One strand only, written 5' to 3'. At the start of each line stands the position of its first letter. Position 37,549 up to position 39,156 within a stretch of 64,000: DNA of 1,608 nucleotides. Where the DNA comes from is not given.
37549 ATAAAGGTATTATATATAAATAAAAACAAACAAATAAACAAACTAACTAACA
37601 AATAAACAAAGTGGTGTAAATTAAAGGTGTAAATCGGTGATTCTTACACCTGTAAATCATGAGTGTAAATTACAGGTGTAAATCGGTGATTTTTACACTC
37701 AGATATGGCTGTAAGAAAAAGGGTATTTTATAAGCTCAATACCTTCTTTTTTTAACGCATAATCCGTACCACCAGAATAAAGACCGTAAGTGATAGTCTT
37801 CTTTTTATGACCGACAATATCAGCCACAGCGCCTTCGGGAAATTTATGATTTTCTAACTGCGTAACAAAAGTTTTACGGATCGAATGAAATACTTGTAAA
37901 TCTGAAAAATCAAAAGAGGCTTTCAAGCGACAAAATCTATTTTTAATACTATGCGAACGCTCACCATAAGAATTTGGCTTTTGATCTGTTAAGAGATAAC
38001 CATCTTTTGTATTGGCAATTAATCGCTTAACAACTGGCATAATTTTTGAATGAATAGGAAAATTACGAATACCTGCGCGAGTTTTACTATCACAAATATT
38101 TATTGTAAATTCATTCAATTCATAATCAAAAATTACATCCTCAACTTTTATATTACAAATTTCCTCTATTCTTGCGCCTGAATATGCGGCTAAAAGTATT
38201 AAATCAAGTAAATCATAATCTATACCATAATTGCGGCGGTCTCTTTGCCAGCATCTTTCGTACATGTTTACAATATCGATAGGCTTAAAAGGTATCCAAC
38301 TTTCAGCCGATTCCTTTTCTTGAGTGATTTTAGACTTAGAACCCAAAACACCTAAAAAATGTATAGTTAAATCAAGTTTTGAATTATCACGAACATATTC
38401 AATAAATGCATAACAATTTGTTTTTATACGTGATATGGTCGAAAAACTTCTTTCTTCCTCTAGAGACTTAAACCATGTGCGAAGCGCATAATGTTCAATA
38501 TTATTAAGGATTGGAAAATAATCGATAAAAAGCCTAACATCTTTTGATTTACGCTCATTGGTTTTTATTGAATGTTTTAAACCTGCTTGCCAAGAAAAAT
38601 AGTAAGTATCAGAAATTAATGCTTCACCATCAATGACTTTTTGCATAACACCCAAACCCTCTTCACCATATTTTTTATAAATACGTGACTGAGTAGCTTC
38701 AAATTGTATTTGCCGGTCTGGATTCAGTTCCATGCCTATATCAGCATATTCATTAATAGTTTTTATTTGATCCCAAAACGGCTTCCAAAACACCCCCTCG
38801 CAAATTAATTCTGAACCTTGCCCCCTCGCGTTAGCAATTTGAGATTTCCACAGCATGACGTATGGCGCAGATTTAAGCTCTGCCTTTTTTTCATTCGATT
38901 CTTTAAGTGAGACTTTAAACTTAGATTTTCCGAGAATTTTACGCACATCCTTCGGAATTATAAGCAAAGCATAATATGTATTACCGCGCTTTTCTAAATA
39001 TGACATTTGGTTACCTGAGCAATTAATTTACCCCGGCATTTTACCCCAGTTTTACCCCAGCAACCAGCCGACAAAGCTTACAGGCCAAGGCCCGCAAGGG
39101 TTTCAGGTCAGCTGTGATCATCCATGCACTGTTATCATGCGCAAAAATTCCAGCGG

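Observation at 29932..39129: A ~9.2-kb AT-rich integrative element splits a DUF45/YgjP-type metallopeptidase gene at its HEXXH motif; attL, attR, attP and attB can be reconstructed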

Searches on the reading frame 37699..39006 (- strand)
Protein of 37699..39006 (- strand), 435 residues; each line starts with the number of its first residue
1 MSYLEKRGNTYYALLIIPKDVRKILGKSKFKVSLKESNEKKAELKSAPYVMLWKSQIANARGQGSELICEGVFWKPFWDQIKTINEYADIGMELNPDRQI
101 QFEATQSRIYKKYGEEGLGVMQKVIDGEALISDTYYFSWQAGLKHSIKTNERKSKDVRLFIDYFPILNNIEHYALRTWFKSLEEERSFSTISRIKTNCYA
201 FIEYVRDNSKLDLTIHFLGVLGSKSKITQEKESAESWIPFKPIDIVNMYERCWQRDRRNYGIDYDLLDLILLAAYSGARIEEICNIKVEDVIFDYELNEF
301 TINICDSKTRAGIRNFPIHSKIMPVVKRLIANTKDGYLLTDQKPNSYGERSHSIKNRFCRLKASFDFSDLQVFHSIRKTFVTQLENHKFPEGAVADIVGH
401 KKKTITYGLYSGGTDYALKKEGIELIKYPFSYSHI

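Call 7: search_protein_families(library=pfam, proteins=[window:37699-39006:-], max_evalue=0.01)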
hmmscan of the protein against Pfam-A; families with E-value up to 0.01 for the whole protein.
window:37699-39006:- (435 aa): 2 families
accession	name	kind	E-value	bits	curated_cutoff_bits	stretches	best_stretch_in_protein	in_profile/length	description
PF00589.27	Phage_integrase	-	9.9e-15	55.2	27.1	1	268-410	26-165/172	Phage integrase family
PF20172.3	DUF6538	-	1.4e-08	34.7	27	1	3-61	1-59/60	Domain of unknown function (DUF6538)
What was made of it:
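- Checked: The right-end gene (37699-39006) is a clear tyrosine integrase (call 7).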

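Call 14: search_protein_families(library=phrogs, proteins=[window:37699-39006:-], max_evalue=0.01)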
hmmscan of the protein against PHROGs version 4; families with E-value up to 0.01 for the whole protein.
window:37699-39006:- (435 aa): 3 families
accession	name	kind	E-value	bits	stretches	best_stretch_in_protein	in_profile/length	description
phrog_1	-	integration and excision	3e-30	107.1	1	135-411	172-433/611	integrase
phrog_216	-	integration and excision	2.6e-16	60.6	1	269-418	79-229/301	integrase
phrog_7685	-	integration and excision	1.4e-06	29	1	306-417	121-227/240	integrase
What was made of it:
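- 37699..39006 (-): Tyrosine integrase, 435 aa: DUF6538 N-terminal domain plus Phage_integrase catalytic domain. PF00589 at 9.9e-15 and PF20172 at 1.4e-8 (call 7). phrog_1 at 3e-30 (call 14).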

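Call 15: search_protein_families(library=ncbifam, proteins=[window:37699-39006:-], max_evalue=0.01)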
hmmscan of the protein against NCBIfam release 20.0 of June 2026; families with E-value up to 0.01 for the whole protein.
window:37699-39006:- (435 aa): 2 families
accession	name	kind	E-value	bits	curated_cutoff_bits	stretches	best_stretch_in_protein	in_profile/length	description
NF040815.2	recomb_XerA_Arch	equivalog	2e-09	37.4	220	1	148-404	15-246/263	site-specific tyrosine recombinase/integron integrase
TIGR02224.1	recomb_XerC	equivalog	0.005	16.3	335.15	0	271-402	133-267/295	tyrosine recombinase XerC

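Call 16: find_homologous_proteins(query=window:37699-39006:-, max_evalue=1e-10)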
Query window:37699-39006:- (435 aa): 500 proteins with E <= 1e-10 among 5036 candidates; the best 120 are listed.
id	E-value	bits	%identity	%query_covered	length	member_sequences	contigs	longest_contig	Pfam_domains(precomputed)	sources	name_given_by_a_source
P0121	1.1e-294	995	100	100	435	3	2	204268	PF20172.4,PF00589.28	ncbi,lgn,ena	-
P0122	1.6e-83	299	39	99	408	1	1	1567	PF20172.4,PF00589.28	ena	-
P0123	3.7e-81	291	39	98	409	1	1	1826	PF20172.4,PF00589.28,PF02899.24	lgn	-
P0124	1.5e-80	289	39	98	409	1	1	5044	PF20172.4,PF00589.28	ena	-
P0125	1.1e-78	283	40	98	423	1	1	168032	PF20172.4,PF00589.28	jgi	jgi:integrase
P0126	2.2e-78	282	38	98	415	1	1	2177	PF20172.4,PF00589.28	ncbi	-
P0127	9.4e-78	280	39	99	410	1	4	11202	PF20172.4,PF00589.28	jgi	jgi:integrase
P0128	1.4e-77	280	40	98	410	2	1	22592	PF20172.4,PF00589.28,PF02899.24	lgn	-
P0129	1.9e-77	279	38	99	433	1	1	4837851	PF20172.4,PF00589.28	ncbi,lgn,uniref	ncbi:tyrosine-type recombinase/integrase [Chromobacterium violaceum]|uniref:tyrosine-type recombinas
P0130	2.8e-77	279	40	99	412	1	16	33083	PF20172.4,PF00589.28,PF02899.24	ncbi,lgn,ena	-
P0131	3.0e-77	278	39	98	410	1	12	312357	PF20172.4,PF00589.28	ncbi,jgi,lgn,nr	ncbi:MAG: hypothetical protein CTY35_03980 [Methylotenera sp.]|nr:MAG: hypothetical protein CTY35_03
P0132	3.7e-77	278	37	99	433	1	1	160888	PF20172.4,PF00589.28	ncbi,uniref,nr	ncbi:tyrosine-type recombinase/integrase [Vogesella sp. LYT5W]|uniref:Tyrosine-type recombinase/inte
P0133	4.7e-77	278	38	99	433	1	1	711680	PF20172.4,PF00589.28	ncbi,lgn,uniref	ncbi:tyrosine-type recombinase/integrase [Vogesella indigofera]|uniref:tyrosine-type recombinase/int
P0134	5.1e-77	278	38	99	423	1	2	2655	PF20172.4,PF00589.28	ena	-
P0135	7.4e-77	277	37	100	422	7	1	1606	PF20172.4,PF00589.28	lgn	-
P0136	8.9e-77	277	39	98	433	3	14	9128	PF20172.4,PF00589.28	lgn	-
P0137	1.1e-76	277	39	99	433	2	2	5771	PF20172.4,PF00589.28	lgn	-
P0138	3.4e-76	275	37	99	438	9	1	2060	PF20172.4,PF00589.28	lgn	-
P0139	3.5e-76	275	37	99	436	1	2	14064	PF20172.4,PF00589.28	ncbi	-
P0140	4.6e-76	275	38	99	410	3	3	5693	PF20172.4,PF00589.28,PF02899.24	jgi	jgi:integrase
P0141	5.0e-76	274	38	100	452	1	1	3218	PF20172.4,PF00589.28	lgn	-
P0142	5.4e-76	274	38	99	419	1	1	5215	PF20172.4,PF00589.28,PF02899.24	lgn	-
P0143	8.1e-76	274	37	99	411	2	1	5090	PF20172.4,PF00589.28,PF02899.24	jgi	-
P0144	1.1e-75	273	38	98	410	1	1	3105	PF20172.4,PF00589.28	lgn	-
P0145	3.1e-75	272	37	100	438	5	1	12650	PF20172.4,PF00589.28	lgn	-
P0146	4.5e-75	271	37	98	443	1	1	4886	PF20172.4,PF00589.28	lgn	-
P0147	5.0e-75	271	38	98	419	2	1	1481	PF20172.4,PF00589.28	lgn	-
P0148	7.0e-75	271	39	99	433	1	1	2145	PF20172.4,PF00589.28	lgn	-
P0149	8.3e-75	270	39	99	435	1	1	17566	PF20172.4,PF00589.28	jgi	jgi:integrase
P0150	8.4e-75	270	38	99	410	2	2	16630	PF20172.4,PF00589.28,PF02899.24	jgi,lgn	jgi:integrase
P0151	1.1e-74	270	38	98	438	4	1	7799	PF20172.4,PF00589.28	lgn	-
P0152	1.2e-74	270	38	98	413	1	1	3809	PF20172.4,PF00589.28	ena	-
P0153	1.2e-74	270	38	98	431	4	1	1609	PF20172.4,PF00589.28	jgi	-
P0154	1.6e-74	269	38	98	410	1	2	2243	PF20172.4,PF00589.28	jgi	jgi:integrase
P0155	1.8e-74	269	37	98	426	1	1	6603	PF20172.4,PF00589.28,PF02899.24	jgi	jgi:integrase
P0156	2.5e-74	269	37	98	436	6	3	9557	PF20172.4,PF00589.28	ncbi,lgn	-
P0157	2.7e-74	269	39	98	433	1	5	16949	PF20172.4,PF00589.28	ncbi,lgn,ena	-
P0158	3.7e-74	268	39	99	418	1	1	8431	PF20172.4,PF00589.28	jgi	jgi:integrase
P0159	4.4e-74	268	38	98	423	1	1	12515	PF20172.4,PF00589.28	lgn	-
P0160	5.5e-74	268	39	98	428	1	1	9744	PF20172.4,PF00589.28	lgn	-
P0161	6.5e-74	267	38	99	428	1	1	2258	PF20172.4,PF00589.28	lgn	-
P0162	8.3e-74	267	38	98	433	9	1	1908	PF20172.4,PF00589.28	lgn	-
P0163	1.3e-73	266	37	99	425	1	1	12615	PF20172.4,PF00589.28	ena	-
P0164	1.9e-73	266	38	98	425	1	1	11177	PF20172.4,PF00589.28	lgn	-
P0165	2.0e-73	266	37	98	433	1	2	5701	PF20172.4,PF00589.28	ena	-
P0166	4.5e-73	265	38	98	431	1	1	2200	PF20172.4,PF00589.28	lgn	-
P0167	5.6e-73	264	37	99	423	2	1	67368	PF20172.4,PF00589.28,PF02899.24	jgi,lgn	jgi:integrase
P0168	6.6e-73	264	38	98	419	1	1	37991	PF20172.4,PF00589.28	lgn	-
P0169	8.1e-73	264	37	98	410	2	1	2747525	PF20172.4,PF00589.28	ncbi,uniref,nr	ncbi:tyrosine-type recombinase/integrase [Methylotenera sp. 1P/1]|uniref:tyrosine-type recombinase/i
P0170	1.5e-72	263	37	99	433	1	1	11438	PF20172.4,PF00589.28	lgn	-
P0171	1.9e-72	263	38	98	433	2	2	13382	PF20172.4,PF00589.28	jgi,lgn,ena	-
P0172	2.0e-72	263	37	99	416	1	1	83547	PF20172.4,PF00589.28,PF02899.24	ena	-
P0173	2.2e-72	262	38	98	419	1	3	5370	PF20172.4,PF00589.28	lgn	-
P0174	3.1e-72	262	38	98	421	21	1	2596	PF20172.4,PF00589.28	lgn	-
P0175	9.7e-72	260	37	99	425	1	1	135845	PF20172.4,PF00589.28,PF02899.24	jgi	jgi:integrase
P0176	1.5e-71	260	38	98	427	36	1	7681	PF20172.4,PF00589.28,PF22823.3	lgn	-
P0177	3.9e-71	258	36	98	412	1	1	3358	PF20172.4,PF00589.28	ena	-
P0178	6.8e-71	257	37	98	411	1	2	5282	PF20172.4,PF00589.28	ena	-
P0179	8.4e-71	257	36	98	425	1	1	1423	PF20172.4,PF00589.28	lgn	-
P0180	9.0e-71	257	38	98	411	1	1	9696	PF20172.4,PF00589.28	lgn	-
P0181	9.5e-71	257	38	98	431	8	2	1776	PF20172.4,PF00589.28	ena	-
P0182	1.0e-70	257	37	98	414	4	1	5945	PF20172.4,PF00589.28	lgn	-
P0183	1.3e-70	257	37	98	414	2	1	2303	PF20172.4,PF00589.28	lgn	-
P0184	1.7e-70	256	35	99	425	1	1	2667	PF20172.4,PF00589.28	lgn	-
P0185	2.9e-70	255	37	98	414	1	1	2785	PF20172.4,PF00589.28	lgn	-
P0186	3.1e-70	255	36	99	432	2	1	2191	PF20172.4,PF00589.28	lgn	-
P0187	3.2e-70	255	37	99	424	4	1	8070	PF20172.4,PF00589.28,PF02899.24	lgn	-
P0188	3.5e-70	255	36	99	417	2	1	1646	PF20172.4,PF00589.28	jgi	jgi:integrase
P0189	4.5e-70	255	37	98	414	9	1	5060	PF20172.4,PF00589.28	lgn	-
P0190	4.5e-70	255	38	99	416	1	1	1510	PF20172.4,PF00589.28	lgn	-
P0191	6.9e-70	254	35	99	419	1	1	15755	PF20172.4,PF00589.28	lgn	-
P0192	7.7e-70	254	36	98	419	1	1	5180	PF20172.4,PF00589.28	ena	-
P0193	1.1e-69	254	37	98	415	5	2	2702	PF20172.4,PF00589.28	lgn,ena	-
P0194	1.3e-69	253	35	99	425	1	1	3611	PF20172.4,PF00589.28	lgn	-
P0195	2.0e-69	253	36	99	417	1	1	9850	PF20172.4,PF00589.28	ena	-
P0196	2.4e-69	252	36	98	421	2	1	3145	PF20172.4,PF00589.28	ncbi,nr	ncbi:MAG: tyrosine-type recombinase/integrase [Nitrospira sp.]|nr:tyrosine-type recombinase/integras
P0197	2.8e-69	252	36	99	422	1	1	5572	PF20172.4,PF00589.28,PF02899.24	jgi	jgi:integrase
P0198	1.1e-68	250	36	99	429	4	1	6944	PF20172.4,PF00589.28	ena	-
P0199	1.6e-68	250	36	99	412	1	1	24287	PF20172.4,PF00589.28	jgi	jgi:integrase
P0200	1.7e-68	250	34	98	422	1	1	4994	PF20172.4,PF00589.28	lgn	-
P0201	1.9e-68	249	36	99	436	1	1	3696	PF20172.4,PF00589.28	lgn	-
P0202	2.2e-68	249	37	98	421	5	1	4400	PF20172.4,PF00589.28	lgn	-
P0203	2.2e-68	249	36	99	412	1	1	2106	PF20172.4,PF00589.28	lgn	-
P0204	2.3e-68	249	35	100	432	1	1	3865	PF20172.4,PF00589.28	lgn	-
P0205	3.0e-68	249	36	98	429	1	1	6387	PF20172.4,PF00589.28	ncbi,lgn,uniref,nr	ncbi:tyrosine-type recombinase/integrase [Thiococcus pfennigii]|uniref:tyrosine-type recombinase/int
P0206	3.7e-68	248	35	98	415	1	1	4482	PF20172.4,PF00589.28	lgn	-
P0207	6.8e-68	248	36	99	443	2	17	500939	PF20172.4,PF00589.28,PF22823.3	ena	-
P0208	8.2e-68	247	35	99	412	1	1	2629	PF20172.4,PF00589.28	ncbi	-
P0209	1.3e-67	247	36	98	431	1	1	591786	PF20172.4,PF00589.28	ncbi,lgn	-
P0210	1.4e-67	247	36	99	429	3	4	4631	PF20172.4,PF00589.28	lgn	-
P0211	1.5e-67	246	35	99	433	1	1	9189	PF20172.4,PF00589.28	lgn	-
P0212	1.8e-67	246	37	99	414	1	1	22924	PF20172.4,PF00589.28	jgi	jgi:integrase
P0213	1.9e-67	246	36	99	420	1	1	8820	PF20172.4,PF00589.28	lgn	-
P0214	1.9e-67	246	37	99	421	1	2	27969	PF20172.4,PF00589.28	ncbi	-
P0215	2.4e-67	246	35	98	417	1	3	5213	PF20172.4,PF00589.28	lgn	-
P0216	3.7e-67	245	35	100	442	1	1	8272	PF20172.4,PF00589.28,PF02899.24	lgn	-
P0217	3.7e-67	245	37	99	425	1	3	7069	PF20172.4,PF00589.28,PF22823.3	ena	-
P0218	4.5e-67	245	34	99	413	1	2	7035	PF20172.4,PF00589.28,PF02899.24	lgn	-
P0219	4.6e-67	245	36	99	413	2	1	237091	PF20172.4,PF00589.28,PF02899.24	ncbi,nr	ncbi:MAG: tyrosine-type recombinase/integrase [Gallionella sp.]|nr:tyrosine-type recombinase/integra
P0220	5.5e-67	245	36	98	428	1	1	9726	PF20172.4,PF00589.28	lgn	-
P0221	6.1e-67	244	35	99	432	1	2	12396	PF20172.4,PF00589.28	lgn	-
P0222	6.8e-67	244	36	98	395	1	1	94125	PF20172.4,PF00589.28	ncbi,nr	ncbi:MAG: hypothetical protein PWP40_10 [Rhodocyclaceae bacterium]|nr:hypothetical protein [Rhodocyc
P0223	1.0e-66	244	36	98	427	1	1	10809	PF20172.4,PF00589.28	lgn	-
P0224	1.4e-66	243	35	98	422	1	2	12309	PF20172.4,PF00589.28,PF02899.24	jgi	jgi:integrase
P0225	1.7e-66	243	35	98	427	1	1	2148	PF20172.4,PF00589.28,PF02899.24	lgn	-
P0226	5.3e-66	241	37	99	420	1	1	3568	PF20172.4,PF00589.28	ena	-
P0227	8.2e-66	241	36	98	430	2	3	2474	PF20172.4,PF00589.28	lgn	-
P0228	8.4e-66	241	35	98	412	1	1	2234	PF20172.4,PF00589.28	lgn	-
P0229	9.2e-66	241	36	100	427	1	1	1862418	PF20172.4,PF00589.28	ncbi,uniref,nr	ncbi:tyrosine-type recombinase/integrase [Aromatoleum buckelii]|uniref:Tyrosine-type recombinase/int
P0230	9.3e-66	241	35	99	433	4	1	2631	PF20172.4,PF00589.28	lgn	-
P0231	1.3e-65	240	36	99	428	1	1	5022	PF20172.4,PF00589.28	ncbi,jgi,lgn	jgi:integrase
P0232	3.4e-65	239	37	99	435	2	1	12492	PF20172.4,PF00589.28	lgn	-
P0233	3.7e-65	239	36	99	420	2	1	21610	PF20172.4,PF00589.28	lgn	-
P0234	3.8e-65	239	35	98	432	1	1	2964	PF20172.4,PF00589.28,PF22823.3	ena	-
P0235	4.6e-65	238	35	98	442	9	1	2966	PF20172.4,PF00589.28,PF02899.24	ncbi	-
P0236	5.5e-65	238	36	99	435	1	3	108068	PF20172.4,PF00589.28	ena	-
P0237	5.6e-65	238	36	99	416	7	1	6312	PF20172.4,PF00589.28,PF02899.24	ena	-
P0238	5.6e-65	238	36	99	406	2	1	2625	PF20172.4,PF00589.28,PF02899.24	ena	-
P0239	5.8e-65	238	37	99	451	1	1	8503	PF20172.4,PF00589.28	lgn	-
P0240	6.4e-65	238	37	98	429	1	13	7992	PF20172.4,PF00589.28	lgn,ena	-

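Call 17: find_encoding_contigs(protein=P0121, flank=10000, max_places=4)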
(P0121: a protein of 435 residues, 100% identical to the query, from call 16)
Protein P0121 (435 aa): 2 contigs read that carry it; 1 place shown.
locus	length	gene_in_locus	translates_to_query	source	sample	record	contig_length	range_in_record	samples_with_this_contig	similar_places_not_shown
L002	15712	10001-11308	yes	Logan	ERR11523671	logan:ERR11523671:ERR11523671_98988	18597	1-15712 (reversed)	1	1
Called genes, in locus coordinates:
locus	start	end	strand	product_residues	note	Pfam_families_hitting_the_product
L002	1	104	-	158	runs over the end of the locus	PF00885:DMRL_synthase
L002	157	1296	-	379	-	PF00926:DHBP_synthase, PF00925:GTP_cyclohydro2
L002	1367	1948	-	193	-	PF00677:Lum_binding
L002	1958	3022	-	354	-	PF00383:dCMP_cyt_deam_1, PF14437:MafB19-deam, PF01872:RibD_C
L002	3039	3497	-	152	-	PF22811:Zn_ribbon_NrdR, PF03477:ATP-cone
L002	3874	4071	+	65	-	-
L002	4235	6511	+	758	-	PF09371:Tex_N, PF22706:Tex_central_region, PF14639:YqgF, PF16921:Tex_YqgF, PF14635:HHH_7, PF12836:HHH_3, PF17674:HHH_9, PF00575:S1, +1 more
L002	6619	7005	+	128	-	-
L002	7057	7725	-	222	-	-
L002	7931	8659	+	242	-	PF01726:LexA_DNA_bind, PF00717:Peptidase_S24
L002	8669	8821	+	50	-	-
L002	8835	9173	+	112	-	-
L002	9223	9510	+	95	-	PF18974:DUF5710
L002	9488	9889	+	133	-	-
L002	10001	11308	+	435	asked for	PF20172:DUF6538, PF00589:Phage_integrase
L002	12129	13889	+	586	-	PF05840:Phage_GPA, PF23343:REP_ORF2-G2P (weak)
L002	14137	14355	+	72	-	-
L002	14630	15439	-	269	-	-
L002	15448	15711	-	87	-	?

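Call 18: find_encoding_contigs(protein=P0125, flank=10000, max_places=2)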
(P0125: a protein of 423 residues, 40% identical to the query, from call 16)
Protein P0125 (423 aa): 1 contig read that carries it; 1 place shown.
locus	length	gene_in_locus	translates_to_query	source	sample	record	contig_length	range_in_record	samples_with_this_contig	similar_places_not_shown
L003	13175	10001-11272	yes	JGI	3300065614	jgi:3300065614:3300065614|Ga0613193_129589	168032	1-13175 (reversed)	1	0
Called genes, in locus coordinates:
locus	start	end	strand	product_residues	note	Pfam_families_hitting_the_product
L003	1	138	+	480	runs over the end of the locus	PF01464:SLT, PF01476:LysM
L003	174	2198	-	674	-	PF00005:ABC_tran, PF02463:SMC_N (faint), PF13304:AAA_21 (faint), PF13401:AAA_22 (faint), PF08352:oligo_HPY, PF00005:ABC_tran, PF08352:oligo_HPY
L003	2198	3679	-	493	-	PF00528:BPD_transp_1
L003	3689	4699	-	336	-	PF19300:BPD_transp_1_N, PF00528:BPD_transp_1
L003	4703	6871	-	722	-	PF00496:SBP_bac_5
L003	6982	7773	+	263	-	PF00106:adh_short, PF13561:adh_short_C2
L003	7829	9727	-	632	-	PF13623:SurA_N_2, PF13624:SurA_N_3, PF09312:SurA_N, PF13145:Rotamase_2, PF13616:Rotamase_3, PF00639:Rotamase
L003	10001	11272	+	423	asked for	PF20172:DUF6538, PF00589:Phage_integrase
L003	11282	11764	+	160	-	PF10083:DUF2321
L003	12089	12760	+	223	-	PF00589:Phage_integrase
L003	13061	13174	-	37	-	?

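Call 19: find_encoding_contigs(protein=P0131, flank=10000, max_places=3)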
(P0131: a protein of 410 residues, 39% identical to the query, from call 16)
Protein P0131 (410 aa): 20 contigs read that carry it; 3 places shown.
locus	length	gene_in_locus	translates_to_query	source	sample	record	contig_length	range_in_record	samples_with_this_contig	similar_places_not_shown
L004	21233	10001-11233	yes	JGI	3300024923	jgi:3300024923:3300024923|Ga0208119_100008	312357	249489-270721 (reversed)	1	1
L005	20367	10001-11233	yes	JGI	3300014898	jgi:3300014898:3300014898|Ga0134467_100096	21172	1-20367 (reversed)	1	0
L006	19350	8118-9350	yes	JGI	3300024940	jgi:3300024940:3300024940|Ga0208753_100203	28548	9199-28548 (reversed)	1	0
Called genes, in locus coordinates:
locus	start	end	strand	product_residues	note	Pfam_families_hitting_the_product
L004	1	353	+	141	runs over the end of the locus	PF04143:Sulf_transp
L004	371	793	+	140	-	PF20398:DUF6691, PF04143:Sulf_transp (weak)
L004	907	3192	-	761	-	PF00521:DNA_topoisoIV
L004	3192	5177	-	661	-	PF02518:HATPase_c, PF00204:DNA_gyraseB, PF01751:Toprim, PF00986:DNA_gyraseB_C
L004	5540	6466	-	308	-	PF05673:DUF815, PF13191:AAA_16 (weak)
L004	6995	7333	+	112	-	PF10087:DUF2325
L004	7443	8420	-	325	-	PF00291:PALP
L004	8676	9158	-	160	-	-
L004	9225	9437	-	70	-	PF09493:DUF2389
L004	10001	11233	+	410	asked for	PF20172:DUF6538, PF00589:Phage_integrase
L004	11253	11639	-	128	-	-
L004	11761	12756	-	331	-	-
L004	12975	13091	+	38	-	-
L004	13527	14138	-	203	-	PF00239:Resolvase, PF02796:HTH_7 (faint)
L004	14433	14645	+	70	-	-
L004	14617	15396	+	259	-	PF02195:ParB_N (weak)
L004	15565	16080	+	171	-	PF24072:T7_gp14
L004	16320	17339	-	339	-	PF16289:PIN_12, PF18476:PIN_8 (faint)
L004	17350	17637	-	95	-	PF13438:DUF4113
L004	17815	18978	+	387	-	-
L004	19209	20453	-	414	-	PF00211:Guanylate_cyc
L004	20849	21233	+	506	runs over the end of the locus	PF00171:Aldedh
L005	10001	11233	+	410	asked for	PF20172:DUF6538, PF00589:Phage_integrase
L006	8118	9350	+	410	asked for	PF20172:DUF6538, PF00589:Phage_integrase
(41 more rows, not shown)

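Call 40: find_encoding_contigs(protein=P0265, flank=8000, max_places=3)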
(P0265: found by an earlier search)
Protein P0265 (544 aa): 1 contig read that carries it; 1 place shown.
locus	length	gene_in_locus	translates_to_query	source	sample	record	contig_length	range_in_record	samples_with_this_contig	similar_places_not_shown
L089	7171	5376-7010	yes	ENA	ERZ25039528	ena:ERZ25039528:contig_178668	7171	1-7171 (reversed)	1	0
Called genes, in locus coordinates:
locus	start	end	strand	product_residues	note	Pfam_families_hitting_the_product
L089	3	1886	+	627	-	?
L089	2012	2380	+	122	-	-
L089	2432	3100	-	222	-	-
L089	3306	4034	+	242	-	PF01726:LexA_DNA_bind, PF00717:Peptidase_S24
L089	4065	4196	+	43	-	-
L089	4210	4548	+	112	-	-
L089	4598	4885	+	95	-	PF18974:DUF5710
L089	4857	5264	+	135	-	-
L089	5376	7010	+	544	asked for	PF20172:DUF6538, PF00589:Phage_integrase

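Call 74: find_encoding_contigs(protein=P0130, flank=10000, max_places=2)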
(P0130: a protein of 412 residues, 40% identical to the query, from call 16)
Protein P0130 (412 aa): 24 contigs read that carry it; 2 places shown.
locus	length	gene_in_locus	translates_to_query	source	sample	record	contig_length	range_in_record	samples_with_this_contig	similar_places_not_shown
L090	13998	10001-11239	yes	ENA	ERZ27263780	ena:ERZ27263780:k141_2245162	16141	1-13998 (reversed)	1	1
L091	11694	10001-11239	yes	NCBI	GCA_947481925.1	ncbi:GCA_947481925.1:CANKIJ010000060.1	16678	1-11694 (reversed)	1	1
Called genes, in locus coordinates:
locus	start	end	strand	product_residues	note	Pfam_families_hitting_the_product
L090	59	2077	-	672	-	PF00005:ABC_tran, PF01078:Mg_chelatase (faint), PF02463:SMC_N (faint), PF05621:TniB (faint), PF13304:AAA_21 (weak), PF08352:oligo_HPY, PF00005:ABC_tran, PF08352:oligo_HPY, +1 more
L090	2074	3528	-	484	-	PF00528:BPD_transp_1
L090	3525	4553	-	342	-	PF19300:BPD_transp_1_N, PF00528:BPD_transp_1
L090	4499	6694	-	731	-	PF00496:SBP_bac_5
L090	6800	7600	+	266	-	PF00106:adh_short, PF13561:adh_short_C2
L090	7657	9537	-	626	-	PF13623:SurA_N_2, PF13624:SurA_N_3, PF13145:Rotamase_2, PF00639:Rotamase, PF13616:Rotamase_3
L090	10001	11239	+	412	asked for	PF20172:DUF6538, PF02899:Phage_int_SAM_1 (weak), PF00589:Phage_integrase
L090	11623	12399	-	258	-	PF01695:IstB_IS21, PF00308:Bac_DnaA (weak)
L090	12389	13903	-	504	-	PF00665:rve (weak), PF22483:Mu-transpos_C_2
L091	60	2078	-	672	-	PF00005:ABC_tran, PF01078:Mg_chelatase (faint), PF02463:SMC_N (faint), PF05621:TniB (faint), PF13304:AAA_21 (weak), PF08352:oligo_HPY, PF00005:ABC_tran, PF08352:oligo_HPY, +1 more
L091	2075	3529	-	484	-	PF00528:BPD_transp_1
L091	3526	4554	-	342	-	PF19300:BPD_transp_1_N, PF00528:BPD_transp_1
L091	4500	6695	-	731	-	PF00496:SBP_bac_5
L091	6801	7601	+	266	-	PF00106:adh_short, PF13561:adh_short_C2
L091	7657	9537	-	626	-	PF13623:SurA_N_2, PF13624:SurA_N_3, PF13145:Rotamase_2, PF00639:Rotamase, PF13616:Rotamase_3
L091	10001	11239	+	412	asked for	PF20172:DUF6538, PF02899:Phage_int_SAM_1 (weak), PF00589:Phage_integrase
